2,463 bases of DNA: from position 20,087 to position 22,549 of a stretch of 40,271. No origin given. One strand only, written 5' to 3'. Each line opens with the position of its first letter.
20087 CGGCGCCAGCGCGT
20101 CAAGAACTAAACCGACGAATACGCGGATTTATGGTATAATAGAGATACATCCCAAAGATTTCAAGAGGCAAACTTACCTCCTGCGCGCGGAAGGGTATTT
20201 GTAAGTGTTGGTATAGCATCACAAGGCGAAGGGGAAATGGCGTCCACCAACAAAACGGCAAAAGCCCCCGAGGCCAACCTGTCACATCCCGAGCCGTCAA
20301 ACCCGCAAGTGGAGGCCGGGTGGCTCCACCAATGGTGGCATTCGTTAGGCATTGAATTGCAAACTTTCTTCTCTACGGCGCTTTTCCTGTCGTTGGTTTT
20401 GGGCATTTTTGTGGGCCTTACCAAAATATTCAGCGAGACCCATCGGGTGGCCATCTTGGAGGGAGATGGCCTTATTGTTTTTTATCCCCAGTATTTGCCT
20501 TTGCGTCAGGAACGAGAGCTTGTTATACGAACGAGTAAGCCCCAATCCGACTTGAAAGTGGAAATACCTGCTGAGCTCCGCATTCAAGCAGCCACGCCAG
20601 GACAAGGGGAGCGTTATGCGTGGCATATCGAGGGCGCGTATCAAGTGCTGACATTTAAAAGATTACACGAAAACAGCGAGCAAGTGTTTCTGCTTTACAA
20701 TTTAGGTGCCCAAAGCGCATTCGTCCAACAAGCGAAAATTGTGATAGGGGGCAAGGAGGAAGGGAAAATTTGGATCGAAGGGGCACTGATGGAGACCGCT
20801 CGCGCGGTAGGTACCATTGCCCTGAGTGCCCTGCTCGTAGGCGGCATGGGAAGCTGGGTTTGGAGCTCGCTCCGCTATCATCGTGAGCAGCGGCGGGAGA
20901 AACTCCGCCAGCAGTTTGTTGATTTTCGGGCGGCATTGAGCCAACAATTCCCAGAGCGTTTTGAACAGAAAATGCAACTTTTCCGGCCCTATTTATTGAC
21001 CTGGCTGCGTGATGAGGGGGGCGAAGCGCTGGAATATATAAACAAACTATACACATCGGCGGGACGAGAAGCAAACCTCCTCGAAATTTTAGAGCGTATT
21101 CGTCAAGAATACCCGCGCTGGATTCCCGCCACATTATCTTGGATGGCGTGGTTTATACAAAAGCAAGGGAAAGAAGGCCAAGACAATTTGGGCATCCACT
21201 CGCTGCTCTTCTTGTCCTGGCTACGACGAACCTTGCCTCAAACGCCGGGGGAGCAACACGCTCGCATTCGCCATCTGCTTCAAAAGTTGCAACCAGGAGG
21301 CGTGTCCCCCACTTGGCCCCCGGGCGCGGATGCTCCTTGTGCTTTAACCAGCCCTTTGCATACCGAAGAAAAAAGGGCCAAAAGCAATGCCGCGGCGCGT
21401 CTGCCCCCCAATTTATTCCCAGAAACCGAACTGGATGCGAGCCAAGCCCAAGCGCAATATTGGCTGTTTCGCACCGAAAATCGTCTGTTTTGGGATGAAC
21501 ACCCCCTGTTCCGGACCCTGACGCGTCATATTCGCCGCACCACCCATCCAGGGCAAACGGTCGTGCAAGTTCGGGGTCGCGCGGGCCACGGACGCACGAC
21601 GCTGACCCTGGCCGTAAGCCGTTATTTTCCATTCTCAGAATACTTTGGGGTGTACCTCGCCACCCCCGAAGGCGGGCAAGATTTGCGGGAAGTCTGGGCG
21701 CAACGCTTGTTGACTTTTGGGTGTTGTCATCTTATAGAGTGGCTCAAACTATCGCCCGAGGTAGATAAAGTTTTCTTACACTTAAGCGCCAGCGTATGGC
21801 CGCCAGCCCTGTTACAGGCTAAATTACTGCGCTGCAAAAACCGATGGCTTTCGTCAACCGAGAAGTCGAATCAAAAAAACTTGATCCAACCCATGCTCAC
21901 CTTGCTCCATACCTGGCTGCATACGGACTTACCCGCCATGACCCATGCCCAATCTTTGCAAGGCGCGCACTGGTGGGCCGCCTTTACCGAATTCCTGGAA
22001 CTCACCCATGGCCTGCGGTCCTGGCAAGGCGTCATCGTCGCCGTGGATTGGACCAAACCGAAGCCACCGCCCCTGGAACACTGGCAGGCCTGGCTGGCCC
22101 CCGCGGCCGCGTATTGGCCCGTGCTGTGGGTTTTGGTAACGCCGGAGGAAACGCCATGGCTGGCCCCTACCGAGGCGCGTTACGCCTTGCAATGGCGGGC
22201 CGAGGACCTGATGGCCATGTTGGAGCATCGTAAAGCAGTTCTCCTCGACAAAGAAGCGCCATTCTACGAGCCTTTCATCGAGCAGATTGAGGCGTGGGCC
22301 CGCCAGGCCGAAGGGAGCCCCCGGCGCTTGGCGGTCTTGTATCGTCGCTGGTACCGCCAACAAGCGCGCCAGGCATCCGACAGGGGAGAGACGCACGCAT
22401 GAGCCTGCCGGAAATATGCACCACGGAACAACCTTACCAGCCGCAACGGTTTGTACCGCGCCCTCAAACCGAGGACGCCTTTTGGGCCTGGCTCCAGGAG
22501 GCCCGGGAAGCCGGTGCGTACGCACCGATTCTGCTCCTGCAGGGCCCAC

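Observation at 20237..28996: Four-gene translationally coupled cassette: membrane sensor with dead-looking P-loop, minimal NACHT-like NTPase, giant STAND-TPR protein and a radical SAM/SPASM enzyme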

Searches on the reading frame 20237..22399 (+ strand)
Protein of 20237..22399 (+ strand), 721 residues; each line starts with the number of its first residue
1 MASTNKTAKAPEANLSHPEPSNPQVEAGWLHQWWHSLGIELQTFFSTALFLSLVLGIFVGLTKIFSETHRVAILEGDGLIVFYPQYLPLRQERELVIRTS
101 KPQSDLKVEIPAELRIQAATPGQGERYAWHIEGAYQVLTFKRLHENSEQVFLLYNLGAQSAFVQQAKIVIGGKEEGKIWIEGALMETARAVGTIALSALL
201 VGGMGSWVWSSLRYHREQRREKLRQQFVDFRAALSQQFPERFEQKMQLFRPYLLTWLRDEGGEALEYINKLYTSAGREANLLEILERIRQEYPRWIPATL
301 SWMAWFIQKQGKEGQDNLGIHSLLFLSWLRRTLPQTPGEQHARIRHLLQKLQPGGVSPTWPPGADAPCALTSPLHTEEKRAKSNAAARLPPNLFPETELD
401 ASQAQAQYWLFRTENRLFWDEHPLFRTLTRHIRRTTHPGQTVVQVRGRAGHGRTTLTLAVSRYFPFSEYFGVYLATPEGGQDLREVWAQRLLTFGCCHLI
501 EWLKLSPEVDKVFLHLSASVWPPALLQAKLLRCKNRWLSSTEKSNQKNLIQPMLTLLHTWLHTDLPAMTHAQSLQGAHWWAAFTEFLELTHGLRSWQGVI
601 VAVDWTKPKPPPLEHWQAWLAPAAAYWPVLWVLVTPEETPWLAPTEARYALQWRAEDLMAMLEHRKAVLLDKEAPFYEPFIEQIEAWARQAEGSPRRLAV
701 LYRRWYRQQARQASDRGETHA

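Call 8: search_protein_families(library=pfam, proteins=[window:20237-22399:+], max_evalue=1)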
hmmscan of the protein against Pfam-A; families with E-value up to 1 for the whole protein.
window:20237-22399:+ (721 aa): 0 families

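Call 9: search_protein_families(library=ncbifam, proteins=[window:20237-22399:+], max_evalue=1)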
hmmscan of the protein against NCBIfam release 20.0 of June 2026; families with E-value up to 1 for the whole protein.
window:20237-22399:+ (721 aa): 0 families

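Call 10: search_protein_families(library=padloc, proteins=[window:20237-22399:+], max_evalue=1)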
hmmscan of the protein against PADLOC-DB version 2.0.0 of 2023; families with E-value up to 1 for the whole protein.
window:20237-22399:+ (721 aa): 0 families

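Call 13: find_related_loci(query=window:20237-22399:+, collection=genome_contigs, flank=10000)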
Query window:20237-22399:+ (721 aa) in genome_contigs; peptide patterns used: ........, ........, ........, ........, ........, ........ (x = any residue, [..] = any of these).
34 stretches matched a pattern, but none encodes a relative of the query by tblastn (E <= 1e-3).

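Call 14: find_homologous_proteins(query=window:20237-22399:+)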
Query window:20237-22399:+ (721 aa): 1 proteins with E <= 0.001 among 8000 candidates.
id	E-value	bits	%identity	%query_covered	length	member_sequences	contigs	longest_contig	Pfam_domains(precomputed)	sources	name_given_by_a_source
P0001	0.0e+0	1668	100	100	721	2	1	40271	-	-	-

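Call 69: search_protein_representatives(protein=window:20237-22399:+)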
Query: 721 residues. Proteins with E-value up to 0.001 (for the whole library): 12; up to 1e-10: 6; up to 1e-30: 4. The best 12 are listed.
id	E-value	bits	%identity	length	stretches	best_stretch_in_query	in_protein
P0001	0.0e+00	1668.4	100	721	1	1-721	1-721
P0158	8.6e-93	328.1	35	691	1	21-711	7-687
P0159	1.1e-44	169.0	32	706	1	178-710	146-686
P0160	1.4e-33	132.3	30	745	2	172-712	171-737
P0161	6.8e-28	113.6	36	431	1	331-707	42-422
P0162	1.5e-12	62.8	48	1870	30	479-509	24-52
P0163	1.2e-06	43.4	34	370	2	387-509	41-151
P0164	1.7e-06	42.8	29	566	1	329-704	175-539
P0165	1.2e-05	40.0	26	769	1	393-703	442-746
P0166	2.9e-04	35.4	32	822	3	391-513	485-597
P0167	7.1e-04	34.1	30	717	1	392-699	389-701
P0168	8.9e-04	33.8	26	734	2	387-712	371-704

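Call 88: predict_structure(alignment_id=A4)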
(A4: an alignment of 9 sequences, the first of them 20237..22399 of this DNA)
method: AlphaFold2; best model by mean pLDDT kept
length: 721 residues; sequences in the alignment: 9
mean_pLDDT: 77.5   pTM: 0.55
mean pLDDT of the five models: 77.5, 77.2, 73.8, 72.3, 70.1
residues with pLDDT >= 90: 100; 70-90: 472; 50-70: 103; < 50: 46
segments of 3 or more residues with pLDDT < 50: 1-27, 354-356, 383-387, 719-721
pLDDT, mean of each block of 10 residues (from residue 1): 36 40 49 71 75 76 70 79 83 85 82 77 62 82 81 76 77 76 76 73 72 77 86 86 87 82 89 74 83 87 86 69 71 62 74 57 72 50 50 79 86 86 92 87 89 92 83 87 89 86 78 91 88 79 59 85 83 84 88 81 84 84 88 84 74 91 84 60 87 90 85 59 40
secondary structure, 60 per line:
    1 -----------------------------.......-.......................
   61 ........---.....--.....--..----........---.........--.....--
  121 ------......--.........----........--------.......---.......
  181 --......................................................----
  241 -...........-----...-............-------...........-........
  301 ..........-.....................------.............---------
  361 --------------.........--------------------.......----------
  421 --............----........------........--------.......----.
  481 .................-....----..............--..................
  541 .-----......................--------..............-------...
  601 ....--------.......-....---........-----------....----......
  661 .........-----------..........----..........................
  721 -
elements in order (helices of 4 or more, strands of 3 or more residues): H30-36 H38-68 E72-76 E79-83 E92-99 E103-111 E114-118 E127-132 E135-143 E148-155 E164-170 E174-180 H183-236 H242-252 H262-273 H281-291 H293-310 H312-332 H339-351 H375-383 H404-410 H423-434 E439-446 H453-460 E469-475 H480-497 H499-502 H507-520 H523-541 H547-568 H577-590 E598-604 H613-619 H621-624 E628-635 E647-650 H655-669 H681-690 H695-720

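Call 93: fold_search(model_id=the predicted structure, library=pdb)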
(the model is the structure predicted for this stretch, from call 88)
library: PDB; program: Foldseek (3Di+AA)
matches with E <= 10: 711; with E <= 0.001: 0
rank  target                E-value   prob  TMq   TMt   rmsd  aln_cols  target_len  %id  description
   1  9cc8_A                2.1e-03  1.00  0.22  0.19  27.8       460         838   10  Hexameric state of the NRC4 resistosome (released 2024-09-11)
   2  5e6v_A                7.5e-03  1.00  0.11  0.29   7.5       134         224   13  Re-refinement of the Crystal Structure of the Plexin-Semaphorin-Integrin Domain/Hybrid Domain/I-EGF1 Segment from the  (released 2016-03-02)
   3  9ria_B                1.0e-02  0.98  0.19  0.17  27.0       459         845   12  Cryo-EM structure of tomato NRC3-AVRcap1b complex (released 2025-07-23)
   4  3frp_G                1.1e-02  0.97  0.09  0.23   8.7       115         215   10  Crystal Structure of Cobra Venom Factor, a Co-factor for C3- and C5 convertase CVFBb (released 2009-04-28)
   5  5e6w                  1.2e-02  1.00  0.11  0.22   6.3       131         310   13  Re-refinement of the Crystal Structure of the Plexin-Semaphorin-Integrin Domain/Hybrid Domain/I-EGF1 Segment from the Hu (released 2016-03-02)
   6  9n9j_6                1.2e-02  0.98  0.12  0.34   7.8       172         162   14  Structure of a GRP94 folding intermediate engaged with a CCDC134- and FKBP11-bound secretory translocon (released 2025-11-19)
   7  8um6_B                1.6e-02  1.00  0.11  0.45   6.0       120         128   11  Structure of copper bound to YcnI W137F (released 2024-02-07)
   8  8um6_A                1.7e-02  1.00  0.11  0.47   5.4       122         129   11  Structure of copper bound to YcnI W137F (released 2024-02-07)
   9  8xuq_A                1.7e-02  0.96  0.20  0.17  26.3       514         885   13  Cryo-EM structure of tomato NRC2 tetramer (released 2024-05-22)
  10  8rjc_6                1.7e-02  0.96  0.11  0.30   8.8       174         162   13  Structure of the rabbit 80S ribosome stalled on a 2-TMD rhodopsin intermediate in complex with Sec61-TRAP, open confor (released 2024-01-24)
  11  2ys4_MODEL_1_A        1.9e-02  0.99  0.10  0.43   5.6       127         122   12  Solution structure of the N-terminal PapD-like domain of HYDIN protein from human (released 2008-04-08)
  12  7me6_B                2.1e-02  1.00  0.11  0.51   4.4       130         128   12  Structure of the apo form of YcnI (released 2021-08-18)
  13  3q48_B                2.5e-02  0.96  0.09  0.27  11.1       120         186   12  Crystal structure of Pseudomonas aeruginosa CupB2 chaperone (released 2011-02-09)
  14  9ria_A                2.6e-02  0.98  0.21  0.19  25.4       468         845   11  Cryo-EM structure of tomato NRC3-AVRcap1b complex (released 2025-07-23)
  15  9cc9_G                2.6e-02  0.98  0.22  0.19  28.5       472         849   12  Dodecameric state of the NRC4 resistosome (released 2024-09-11)
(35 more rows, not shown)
